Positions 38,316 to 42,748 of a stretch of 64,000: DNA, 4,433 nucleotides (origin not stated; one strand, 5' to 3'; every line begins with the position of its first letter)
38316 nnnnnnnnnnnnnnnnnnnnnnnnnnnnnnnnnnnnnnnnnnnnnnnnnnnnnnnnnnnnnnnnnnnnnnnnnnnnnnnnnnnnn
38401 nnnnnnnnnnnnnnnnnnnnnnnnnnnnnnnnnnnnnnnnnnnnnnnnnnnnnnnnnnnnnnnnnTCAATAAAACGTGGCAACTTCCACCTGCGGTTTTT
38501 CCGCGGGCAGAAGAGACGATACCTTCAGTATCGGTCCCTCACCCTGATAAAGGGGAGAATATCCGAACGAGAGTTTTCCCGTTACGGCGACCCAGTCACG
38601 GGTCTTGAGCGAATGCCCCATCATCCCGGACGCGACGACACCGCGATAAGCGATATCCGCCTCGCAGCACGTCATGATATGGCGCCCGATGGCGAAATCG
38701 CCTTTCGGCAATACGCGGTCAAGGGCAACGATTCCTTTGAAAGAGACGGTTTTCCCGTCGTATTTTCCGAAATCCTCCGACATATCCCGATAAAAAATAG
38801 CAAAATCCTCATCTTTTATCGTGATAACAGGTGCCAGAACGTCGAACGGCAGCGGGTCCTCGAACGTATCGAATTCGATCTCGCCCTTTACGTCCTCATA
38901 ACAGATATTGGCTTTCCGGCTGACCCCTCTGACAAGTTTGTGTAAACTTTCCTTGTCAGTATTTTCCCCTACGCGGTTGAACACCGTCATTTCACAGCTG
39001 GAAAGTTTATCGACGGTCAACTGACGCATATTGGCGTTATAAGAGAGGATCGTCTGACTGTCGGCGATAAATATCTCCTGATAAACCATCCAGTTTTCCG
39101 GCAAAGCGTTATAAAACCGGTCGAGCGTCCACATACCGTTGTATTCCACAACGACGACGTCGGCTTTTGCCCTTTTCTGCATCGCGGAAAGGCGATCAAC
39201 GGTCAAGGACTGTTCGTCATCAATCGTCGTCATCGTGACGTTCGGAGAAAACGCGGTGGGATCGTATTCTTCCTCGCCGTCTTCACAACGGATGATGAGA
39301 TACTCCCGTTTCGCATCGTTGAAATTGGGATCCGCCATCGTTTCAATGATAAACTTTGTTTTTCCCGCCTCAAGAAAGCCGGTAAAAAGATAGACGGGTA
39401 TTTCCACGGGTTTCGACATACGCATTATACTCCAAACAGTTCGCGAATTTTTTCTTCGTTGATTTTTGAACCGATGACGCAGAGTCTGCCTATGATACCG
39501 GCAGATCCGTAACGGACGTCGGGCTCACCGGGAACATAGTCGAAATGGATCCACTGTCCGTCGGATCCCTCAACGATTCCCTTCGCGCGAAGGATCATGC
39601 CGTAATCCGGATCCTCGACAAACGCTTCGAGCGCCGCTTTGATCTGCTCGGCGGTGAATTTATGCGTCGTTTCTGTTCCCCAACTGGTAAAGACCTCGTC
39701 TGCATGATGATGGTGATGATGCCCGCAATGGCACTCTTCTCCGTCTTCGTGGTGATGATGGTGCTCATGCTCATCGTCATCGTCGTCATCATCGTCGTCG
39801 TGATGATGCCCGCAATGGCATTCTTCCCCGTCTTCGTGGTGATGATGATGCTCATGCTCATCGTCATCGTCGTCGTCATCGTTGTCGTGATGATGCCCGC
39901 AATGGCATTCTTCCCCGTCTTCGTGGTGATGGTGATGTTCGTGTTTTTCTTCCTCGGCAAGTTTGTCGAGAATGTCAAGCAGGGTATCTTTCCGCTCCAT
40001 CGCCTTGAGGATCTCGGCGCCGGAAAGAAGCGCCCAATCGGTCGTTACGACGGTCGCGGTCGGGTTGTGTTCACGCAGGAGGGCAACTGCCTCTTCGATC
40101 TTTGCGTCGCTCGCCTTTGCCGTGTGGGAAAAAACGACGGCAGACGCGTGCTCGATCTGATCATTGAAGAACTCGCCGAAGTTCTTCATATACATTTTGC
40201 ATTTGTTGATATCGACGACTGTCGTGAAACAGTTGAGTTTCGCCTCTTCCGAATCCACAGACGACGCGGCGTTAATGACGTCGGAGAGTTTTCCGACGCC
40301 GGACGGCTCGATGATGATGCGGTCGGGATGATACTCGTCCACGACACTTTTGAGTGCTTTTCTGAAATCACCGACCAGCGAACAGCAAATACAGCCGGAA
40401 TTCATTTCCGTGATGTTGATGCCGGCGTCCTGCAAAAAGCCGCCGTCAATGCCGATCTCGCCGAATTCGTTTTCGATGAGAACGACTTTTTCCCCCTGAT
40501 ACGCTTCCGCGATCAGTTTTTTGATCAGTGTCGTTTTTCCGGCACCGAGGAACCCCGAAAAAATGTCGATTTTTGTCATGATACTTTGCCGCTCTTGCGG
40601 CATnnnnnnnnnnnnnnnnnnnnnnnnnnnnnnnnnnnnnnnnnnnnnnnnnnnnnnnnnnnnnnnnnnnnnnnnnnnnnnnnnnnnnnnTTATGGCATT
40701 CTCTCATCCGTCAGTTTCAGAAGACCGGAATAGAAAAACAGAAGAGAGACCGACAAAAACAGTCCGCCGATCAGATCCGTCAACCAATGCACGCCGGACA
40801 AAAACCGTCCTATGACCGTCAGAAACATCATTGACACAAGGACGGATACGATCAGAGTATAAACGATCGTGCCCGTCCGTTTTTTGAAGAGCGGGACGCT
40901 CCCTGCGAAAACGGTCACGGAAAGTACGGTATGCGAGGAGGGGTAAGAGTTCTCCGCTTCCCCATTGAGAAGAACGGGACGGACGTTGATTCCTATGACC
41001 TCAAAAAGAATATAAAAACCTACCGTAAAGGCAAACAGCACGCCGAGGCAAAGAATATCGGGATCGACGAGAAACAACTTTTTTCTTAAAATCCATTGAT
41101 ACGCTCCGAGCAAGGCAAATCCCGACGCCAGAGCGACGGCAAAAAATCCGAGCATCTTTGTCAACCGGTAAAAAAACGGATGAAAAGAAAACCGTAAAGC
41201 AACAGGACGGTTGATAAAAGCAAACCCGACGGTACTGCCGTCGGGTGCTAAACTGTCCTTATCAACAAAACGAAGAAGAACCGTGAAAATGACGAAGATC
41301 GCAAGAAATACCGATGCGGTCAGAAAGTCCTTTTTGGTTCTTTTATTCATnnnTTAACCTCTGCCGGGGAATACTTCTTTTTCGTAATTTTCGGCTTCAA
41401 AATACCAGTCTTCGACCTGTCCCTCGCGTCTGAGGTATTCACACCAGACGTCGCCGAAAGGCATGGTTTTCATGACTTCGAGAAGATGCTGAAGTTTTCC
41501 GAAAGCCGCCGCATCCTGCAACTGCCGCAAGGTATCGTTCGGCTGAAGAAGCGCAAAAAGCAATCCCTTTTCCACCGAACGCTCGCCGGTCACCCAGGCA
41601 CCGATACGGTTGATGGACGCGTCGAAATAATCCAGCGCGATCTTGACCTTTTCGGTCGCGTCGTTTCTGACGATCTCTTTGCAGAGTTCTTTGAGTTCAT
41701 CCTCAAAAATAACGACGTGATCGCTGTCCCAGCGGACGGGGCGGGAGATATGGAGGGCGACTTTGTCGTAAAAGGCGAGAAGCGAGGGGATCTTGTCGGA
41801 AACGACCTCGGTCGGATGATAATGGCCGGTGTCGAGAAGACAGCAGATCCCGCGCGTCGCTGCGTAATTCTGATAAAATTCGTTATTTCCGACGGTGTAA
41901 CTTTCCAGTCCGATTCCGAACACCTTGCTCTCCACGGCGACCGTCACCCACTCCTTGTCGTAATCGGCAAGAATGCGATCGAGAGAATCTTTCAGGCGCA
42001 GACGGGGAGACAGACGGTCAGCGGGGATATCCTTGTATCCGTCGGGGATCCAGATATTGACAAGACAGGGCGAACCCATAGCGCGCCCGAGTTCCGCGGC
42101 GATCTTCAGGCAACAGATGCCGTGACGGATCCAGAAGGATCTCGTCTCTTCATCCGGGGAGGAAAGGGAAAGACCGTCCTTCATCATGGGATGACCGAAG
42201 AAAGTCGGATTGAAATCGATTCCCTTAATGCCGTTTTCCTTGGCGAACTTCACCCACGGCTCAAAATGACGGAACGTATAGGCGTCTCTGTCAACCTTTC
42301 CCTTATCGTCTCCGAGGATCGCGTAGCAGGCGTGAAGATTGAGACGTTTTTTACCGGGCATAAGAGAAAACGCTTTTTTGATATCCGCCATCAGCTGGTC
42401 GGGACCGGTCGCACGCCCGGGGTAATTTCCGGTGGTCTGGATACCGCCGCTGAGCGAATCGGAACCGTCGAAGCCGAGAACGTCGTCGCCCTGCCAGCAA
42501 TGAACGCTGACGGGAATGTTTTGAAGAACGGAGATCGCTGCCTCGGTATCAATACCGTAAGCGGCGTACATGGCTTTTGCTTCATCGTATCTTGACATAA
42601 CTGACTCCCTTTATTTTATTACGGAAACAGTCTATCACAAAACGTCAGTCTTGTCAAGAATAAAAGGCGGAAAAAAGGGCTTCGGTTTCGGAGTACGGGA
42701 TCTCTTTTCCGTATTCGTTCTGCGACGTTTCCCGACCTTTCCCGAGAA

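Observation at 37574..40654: Three-gene operon: His-rich CobW GTPase, degenerate CobW fused to a CCxxD domain, and an AraC regulator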

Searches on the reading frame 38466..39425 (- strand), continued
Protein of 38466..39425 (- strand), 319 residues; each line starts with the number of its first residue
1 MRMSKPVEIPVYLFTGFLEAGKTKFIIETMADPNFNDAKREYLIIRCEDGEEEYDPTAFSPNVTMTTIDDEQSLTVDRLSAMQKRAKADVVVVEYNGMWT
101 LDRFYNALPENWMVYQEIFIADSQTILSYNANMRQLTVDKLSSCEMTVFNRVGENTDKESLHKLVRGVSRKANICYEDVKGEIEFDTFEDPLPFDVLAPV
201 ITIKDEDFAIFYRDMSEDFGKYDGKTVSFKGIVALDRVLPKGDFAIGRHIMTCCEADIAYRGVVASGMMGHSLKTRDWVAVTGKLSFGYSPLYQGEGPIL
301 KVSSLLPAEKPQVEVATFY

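Call 63: find_related_loci(query=A6, collection=metagenome_contigs, flank=8000)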
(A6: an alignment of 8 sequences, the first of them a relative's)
Query A6 (315 aa) in metagenome_contigs; peptide patterns used: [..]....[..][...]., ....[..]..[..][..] (x = any residue, [..] = any of these).
600 stretches matched a pattern (row limit reached: there are more); 592 encode a relative of the query (tblastn E <= 1e-3); the best 80 are kept; 80 distinct loci.
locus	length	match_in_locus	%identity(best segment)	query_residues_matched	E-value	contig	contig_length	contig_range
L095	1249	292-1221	47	2-314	2e-104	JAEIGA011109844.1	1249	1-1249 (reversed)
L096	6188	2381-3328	46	2-314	5e-92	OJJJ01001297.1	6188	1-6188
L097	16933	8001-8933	46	2-315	6e-92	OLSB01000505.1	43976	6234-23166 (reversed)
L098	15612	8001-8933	46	2-315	8e-92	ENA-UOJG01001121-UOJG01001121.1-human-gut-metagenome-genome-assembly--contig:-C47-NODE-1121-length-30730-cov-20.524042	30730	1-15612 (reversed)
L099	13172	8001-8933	43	2-315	1e-89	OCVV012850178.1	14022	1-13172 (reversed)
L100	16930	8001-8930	45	2-314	1e-88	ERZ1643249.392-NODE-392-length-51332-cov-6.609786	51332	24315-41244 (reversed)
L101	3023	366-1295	46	2-314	2e-90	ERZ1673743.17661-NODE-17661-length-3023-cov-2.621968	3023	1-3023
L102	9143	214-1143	46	2-314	1e-88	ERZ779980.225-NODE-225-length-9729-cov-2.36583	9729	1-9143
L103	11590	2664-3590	46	1-315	1e-87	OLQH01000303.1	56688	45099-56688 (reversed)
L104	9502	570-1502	44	2-315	3e-87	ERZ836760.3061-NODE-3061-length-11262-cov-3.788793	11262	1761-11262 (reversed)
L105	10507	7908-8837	46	2-314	1e-86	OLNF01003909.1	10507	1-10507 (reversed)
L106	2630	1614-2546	44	2-315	8e-89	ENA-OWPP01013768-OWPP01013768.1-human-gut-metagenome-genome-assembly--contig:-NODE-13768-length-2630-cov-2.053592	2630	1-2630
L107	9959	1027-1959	44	2-315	3e-86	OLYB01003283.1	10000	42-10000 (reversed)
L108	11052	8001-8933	44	2-315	3e-86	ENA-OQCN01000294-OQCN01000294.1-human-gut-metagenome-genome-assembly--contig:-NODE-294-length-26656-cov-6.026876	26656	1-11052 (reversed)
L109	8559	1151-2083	44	2-315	3e-86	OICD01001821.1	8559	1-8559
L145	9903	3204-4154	44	2-315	1e-84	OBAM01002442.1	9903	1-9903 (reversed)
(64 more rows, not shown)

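Call 81: search_protein_families(library=ncbifam, proteins=[L002:7077-8780:+, L002:8785-10578:+, L145:4178-5956:+, L084:3022-4404:+], max_evalue=1e-10)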
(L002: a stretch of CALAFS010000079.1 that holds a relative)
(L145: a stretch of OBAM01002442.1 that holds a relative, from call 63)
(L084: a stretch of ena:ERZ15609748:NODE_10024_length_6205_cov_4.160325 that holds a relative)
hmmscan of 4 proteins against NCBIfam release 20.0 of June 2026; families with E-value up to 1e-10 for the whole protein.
L002:7077-8780:+ (567 aa): 164 families (the best 25 are shown)
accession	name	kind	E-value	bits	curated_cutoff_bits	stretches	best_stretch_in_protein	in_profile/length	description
TIGR02203.1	MsbA_lipidA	equivalog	7.8e-106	354.8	602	1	3-565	4-569/572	lipid A export permease/ATP-binding protein MsbA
TIGR02204.1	MsbA_rel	hypoth_equivalog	1.1e-97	328.1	780.4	1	2-565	7-575/576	ABC transporter, permease/ATP-binding protein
TIGR00958.1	3a01208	subfamily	8.5e-92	308.6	874.6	1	4-560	152-709/711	antigen peptide transporter 2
NF052233.1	CphA_assoc_ABC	equivalog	2.2e-83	281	880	1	4-565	175-743/766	cyanophycin metabolism-associated ABC transporter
NF010178.0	PRK13657.1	equivalog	4.5e-83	279.6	733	1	7-565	13-570/588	glucan ABC transporter ATP-binding protein/ permease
NF008056.1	PRK10790.1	equivalog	1.3e-79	268.3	746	1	1-565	11-575/584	SmdB family multidrug efflux ABC transporter permease/ATP-binding protein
NF008381.0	PRK11176.1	equivalog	2.2e-79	267.4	867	1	2-565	14-579/582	lipid A ABC transporter ATP-binding protein/permease MsbA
NF045513.1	HepA_fam_ABC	equivalog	1.1e-77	262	725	1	59-564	101-608/610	heterocyst formation ABC transporter subunit HepA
TIGR03797.1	NHLM_micro_ABC2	equivalog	1.4e-74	251.9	709.4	1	8-565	131-685/686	NHLP bacteriocin export ABC transporter permease/ATPase subunit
TIGR03796.1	NHLM_micro_ABC1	equivalog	4.9e-70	236.6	853.3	1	3-561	144-708/710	NHLP family bacteriocin export ABC transporter peptidase/permease/ATPase subunit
TIGR01846.1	type_I_sec_HlyB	subfamily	2e-69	234.6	725.55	1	11-565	137-692/694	type I secretion system permease/ATPase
TIGR02857.1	CydD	equivalog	2.3e-67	228.2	435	1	12-536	2-528/529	thiol reductant ABC exporter subunit CydD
TIGR03375.1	type_I_sec_LssB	subfamily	4.2e-65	220.3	693.1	1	3-554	143-691/696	type I secretion system permease/ATPase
NF008055.0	PRK10789.1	equivalog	6.3e-64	216.4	845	1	11-565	15-571/590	SmdA family multidrug ABC transporter permease/ATP-binding protein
NF008364.0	PRK11160.1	equivalog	1e-61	209.3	630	1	84-562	91-572/575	heme ABC transporter ATP-binding protein/permease CydC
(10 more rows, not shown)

L002:8785-10578:+ (597 aa): 150 families (the best 25 are shown)
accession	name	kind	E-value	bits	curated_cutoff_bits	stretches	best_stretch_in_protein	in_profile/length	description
TIGR02203.1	MsbA_lipidA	equivalog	9.6e-130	433.7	602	1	28-595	2-571/572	lipid A export permease/ATP-binding protein MsbA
TIGR00958.1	3a01208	subfamily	8.6e-120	401.1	874.6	1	31-589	152-710/711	antigen peptide transporter 2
TIGR02204.1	MsbA_rel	hypoth_equivalog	7.1e-119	398.1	780.4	1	29-594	7-576/576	ABC transporter, permease/ATP-binding protein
NF052233.1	CphA_assoc_ABC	equivalog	6.6e-112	375.2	880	1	31-595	175-745/766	cyanophycin metabolism-associated ABC transporter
NF008381.0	PRK11176.1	equivalog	2.4e-109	366.3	867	1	27-595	12-581/582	lipid A ABC transporter ATP-binding protein/permease MsbA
TIGR01846.1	type_I_sec_HlyB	subfamily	8.1e-106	354.9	725.55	1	84-594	184-693/694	type I secretion system permease/ATPase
NF045513.1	HepA_fam_ABC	equivalog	2.8e-101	339.8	725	1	69-593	85-609/610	heterocyst formation ABC transporter subunit HepA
NF010178.0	PRK13657.1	equivalog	2.1e-100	336.9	733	1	27-594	6-571/588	glucan ABC transporter ATP-binding protein/ permease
TIGR03796.1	NHLM_micro_ABC1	equivalog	1.7e-93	314.1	853.3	1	28-589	142-708/710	NHLP family bacteriocin export ABC transporter peptidase/permease/ATPase subunit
TIGR01193.1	bacteriocin_ABC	subfamily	4.6e-91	306.4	523.85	1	43-591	159-707/708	peptide cleavage/export ABC transporter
TIGR03797.1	NHLM_micro_ABC2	equivalog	6.1e-89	299.3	709.4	1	35-593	131-685/686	NHLP bacteriocin export ABC transporter permease/ATPase subunit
TIGR01192.1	chvA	subfamily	1.5e-87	294.6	585.4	1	28-591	7-568/585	glucan export ABC transporter ATP-binding protein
NF008055.0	PRK10789.1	equivalog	3e-87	293.4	845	1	34-593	10-571/590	SmdA family multidrug ABC transporter permease/ATP-binding protein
NF008056.1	PRK10790.1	equivalog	7.2e-86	289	746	1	35-593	18-575/584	SmdB family multidrug efflux ABC transporter permease/ATP-binding protein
TIGR03375.1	type_I_sec_LssB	subfamily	1.8e-82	277.7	693.1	1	86-582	196-691/696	type I secretion system permease/ATPase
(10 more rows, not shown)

L145:4178-5956:+ (592 aa): 0 families

L084:3022-4404:+ (460 aa): 2 families
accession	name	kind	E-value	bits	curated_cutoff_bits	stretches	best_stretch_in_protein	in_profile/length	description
NF002600.0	PRK02256.1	equivalog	2.6e-214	712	529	1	2-457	8-461/463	aminopeptidase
NF002759.0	PRK02813.1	equivalog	3.3e-60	204.2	356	1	21-456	8-427/430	M18 family aminopeptidase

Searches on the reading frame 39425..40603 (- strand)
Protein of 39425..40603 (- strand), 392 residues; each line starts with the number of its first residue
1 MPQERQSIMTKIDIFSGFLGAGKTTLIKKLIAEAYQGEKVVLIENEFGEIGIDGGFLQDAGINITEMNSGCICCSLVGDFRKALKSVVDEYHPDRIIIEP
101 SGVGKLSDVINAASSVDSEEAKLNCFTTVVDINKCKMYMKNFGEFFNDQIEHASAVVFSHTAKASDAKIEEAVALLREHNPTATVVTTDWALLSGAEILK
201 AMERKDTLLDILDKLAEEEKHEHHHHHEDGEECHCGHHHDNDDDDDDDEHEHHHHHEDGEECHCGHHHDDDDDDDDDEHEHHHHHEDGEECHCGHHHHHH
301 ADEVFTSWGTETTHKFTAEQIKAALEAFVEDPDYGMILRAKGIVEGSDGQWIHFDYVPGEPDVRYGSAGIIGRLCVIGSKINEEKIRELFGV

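Call 5: search_protein_families(library=pfam, proteins=[window:39425-40603:-], max_evalue=0.1)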
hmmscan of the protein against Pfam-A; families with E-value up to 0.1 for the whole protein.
window:39425-40603:- (392 aa): 10 families
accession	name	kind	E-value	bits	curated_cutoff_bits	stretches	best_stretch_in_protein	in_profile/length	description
PF02492.25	cobW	-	7.7e-37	127.1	20.7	1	14-186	4-179/180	CobW/HypB/UreG, nucleotide-binding domain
PF07683.19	CobW_C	-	6.2e-06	26.4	22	1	305-390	1-90/94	Cobalamin synthesis protein cobW C-terminal domain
PF05991.17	NYN_YacP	-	0.0012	19.3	24.6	1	152-216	66-135/166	YacP-like NYN domain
PF25204.1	DAAF9_2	-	0.0072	16.4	27.5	1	89-188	68-174/210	DAAF9 domain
PF13173.12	AAA_14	-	0.012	16.1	27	0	12-44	4-36/129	AAA domain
PF02367.23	TsaE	-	0.014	15.8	26.6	1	14-34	25-45/128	Threonylcarbamoyl adenosine biosynthesis protein TsaE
PF03193.22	RsgA_GTPase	-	0.022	15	30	0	6-36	102-132/174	RsgA GTPase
PF03205.20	MobB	-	0.034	14.5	26.6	0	15-42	4-32/133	Molybdopterin guanine dinucleotide synthesis protein B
PF18321.7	3HCDH_RFF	-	0.06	14.1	23.6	0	151-180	30-59/69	3-hydroxybutyryl-CoA dehydrogenase reduced Rossmann-fold domain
PF00005.33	ABC_tran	-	0.077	14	25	0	18-38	19-39/137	ABC transporter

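Call 6: search_protein_families(library=ncbifam, proteins=[window:39425-40603:-], max_evalue=0.1)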
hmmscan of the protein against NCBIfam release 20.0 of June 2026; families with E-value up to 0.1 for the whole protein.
window:39425-40603:- (392 aa): 11 families
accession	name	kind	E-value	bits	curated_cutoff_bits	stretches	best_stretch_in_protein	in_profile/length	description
TIGR02475.1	CobW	equivalog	5.2e-23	81.5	332.1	1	13-112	7-112/342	cobalamin biosynthesis protein CobW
NF008578.0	PRK11537.1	equivalog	1.2e-22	80.6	361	1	12-189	6-189/318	GTPase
NF041053.1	CobW_rel_Se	equivalog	2.1e-22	79.7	180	1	14-185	5-178/195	CobW-related selenoprotein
NF038288.1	chaper_GTP_ZigA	equivalog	1.8e-21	76.5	600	2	13-131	4-134/390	zinc metallochaperone GTPase ZigA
TIGR00073.1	hypB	equivalog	9.8e-06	25.2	121.2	1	12-188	33-195/217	hydrogenase nickel incorporation protein HypB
TIGR03819.1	heli_sec_ATPase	hypoth_equivalog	0.0028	16.9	373.15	1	15-46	183-214/340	TadA family conjugal transfer-associated ATPase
NF045975.1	VirB4_plasma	equivalog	0.0065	14.2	590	1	15-49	520-557/894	Mbov_0397 family ICE element conjugal transfer ATPase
TIGR00750.1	lao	equivalog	0.024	13.8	240.75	0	15-112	39-147/300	methylmalonyl Co-A mutase-associated GTPase MeaB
NF011057.0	PRK14489.1-2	subfamily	0.028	13.7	541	0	12-74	204-267/363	bifunctional molybdenum cofactor guanylyltransferase MobA/molybdopterin-guanine dinucleotide biosynthesis adaptor protein MobB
NF041000.1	ATPase_ComGA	equivalog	0.038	13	300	1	12-45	130-165/267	competence type IV pilus ATPase ComGA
NF009067.0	PRK12402.1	equivalog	0.053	12.5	317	0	81-160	24-111/340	replication factor C small subunit 2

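Call 76: search_solved_structures(query=window:39425-40579:-, max_evalue=0.001, show_alignments=2)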
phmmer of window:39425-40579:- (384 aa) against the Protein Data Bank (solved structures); distinct sequences matched with E-value up to 0.001: 2.
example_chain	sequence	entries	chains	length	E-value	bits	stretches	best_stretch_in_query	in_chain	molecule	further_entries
1nij_A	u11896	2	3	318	1.2e-18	70.7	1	4-181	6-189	Hypothetical protein yjiA | Uncharacterized GTP-binding protein YjiA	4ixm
4ixn_A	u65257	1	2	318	2.5e-15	59.7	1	4-181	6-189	Uncharacterized GTP-binding protein YjiA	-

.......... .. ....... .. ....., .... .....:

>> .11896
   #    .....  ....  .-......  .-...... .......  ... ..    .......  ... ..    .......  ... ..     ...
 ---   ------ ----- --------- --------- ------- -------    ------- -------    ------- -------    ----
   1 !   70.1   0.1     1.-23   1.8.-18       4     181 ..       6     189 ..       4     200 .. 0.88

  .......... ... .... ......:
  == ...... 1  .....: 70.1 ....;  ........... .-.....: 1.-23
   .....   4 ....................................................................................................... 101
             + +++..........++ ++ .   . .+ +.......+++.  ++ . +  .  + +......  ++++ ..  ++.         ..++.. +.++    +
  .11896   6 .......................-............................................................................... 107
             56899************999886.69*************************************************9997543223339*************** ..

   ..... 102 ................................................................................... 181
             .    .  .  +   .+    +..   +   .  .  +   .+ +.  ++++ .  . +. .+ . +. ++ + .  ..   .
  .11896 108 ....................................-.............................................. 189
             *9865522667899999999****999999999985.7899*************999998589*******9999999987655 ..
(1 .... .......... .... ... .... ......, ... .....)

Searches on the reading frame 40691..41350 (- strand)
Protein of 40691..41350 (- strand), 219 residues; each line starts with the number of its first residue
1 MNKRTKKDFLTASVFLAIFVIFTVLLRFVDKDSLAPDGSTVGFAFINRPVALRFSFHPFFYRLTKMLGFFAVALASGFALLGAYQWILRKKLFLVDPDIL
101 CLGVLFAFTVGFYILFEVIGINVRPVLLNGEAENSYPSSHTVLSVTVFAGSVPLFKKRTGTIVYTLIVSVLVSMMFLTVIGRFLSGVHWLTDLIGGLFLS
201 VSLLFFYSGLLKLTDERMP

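Call 68: search_protein_families(library=pfam, proteins=[window:40691-41350:-], max_evalue=0.00001)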
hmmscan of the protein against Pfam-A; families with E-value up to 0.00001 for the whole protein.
window:40691-41350:- (219 aa): 1 family
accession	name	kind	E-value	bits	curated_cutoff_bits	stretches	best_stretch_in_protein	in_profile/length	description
PF01569.27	PAP2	-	6.4e-10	39.3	27.2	1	133-207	48-121/130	PAP2 superfamily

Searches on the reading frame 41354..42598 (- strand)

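Call 68: search_protein_families(library=pfam, proteins=[window:41354-42598:-], max_evalue=0.00001)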
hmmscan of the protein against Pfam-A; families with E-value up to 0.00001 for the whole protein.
window:41354-42598:- (414 aa): 1 family
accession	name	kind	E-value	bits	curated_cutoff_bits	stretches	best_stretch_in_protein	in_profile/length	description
PF06134.17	RhaA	-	3.5e-169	563.9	22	1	2-410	5-414/417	L-rhamnose isomerase (RhaA)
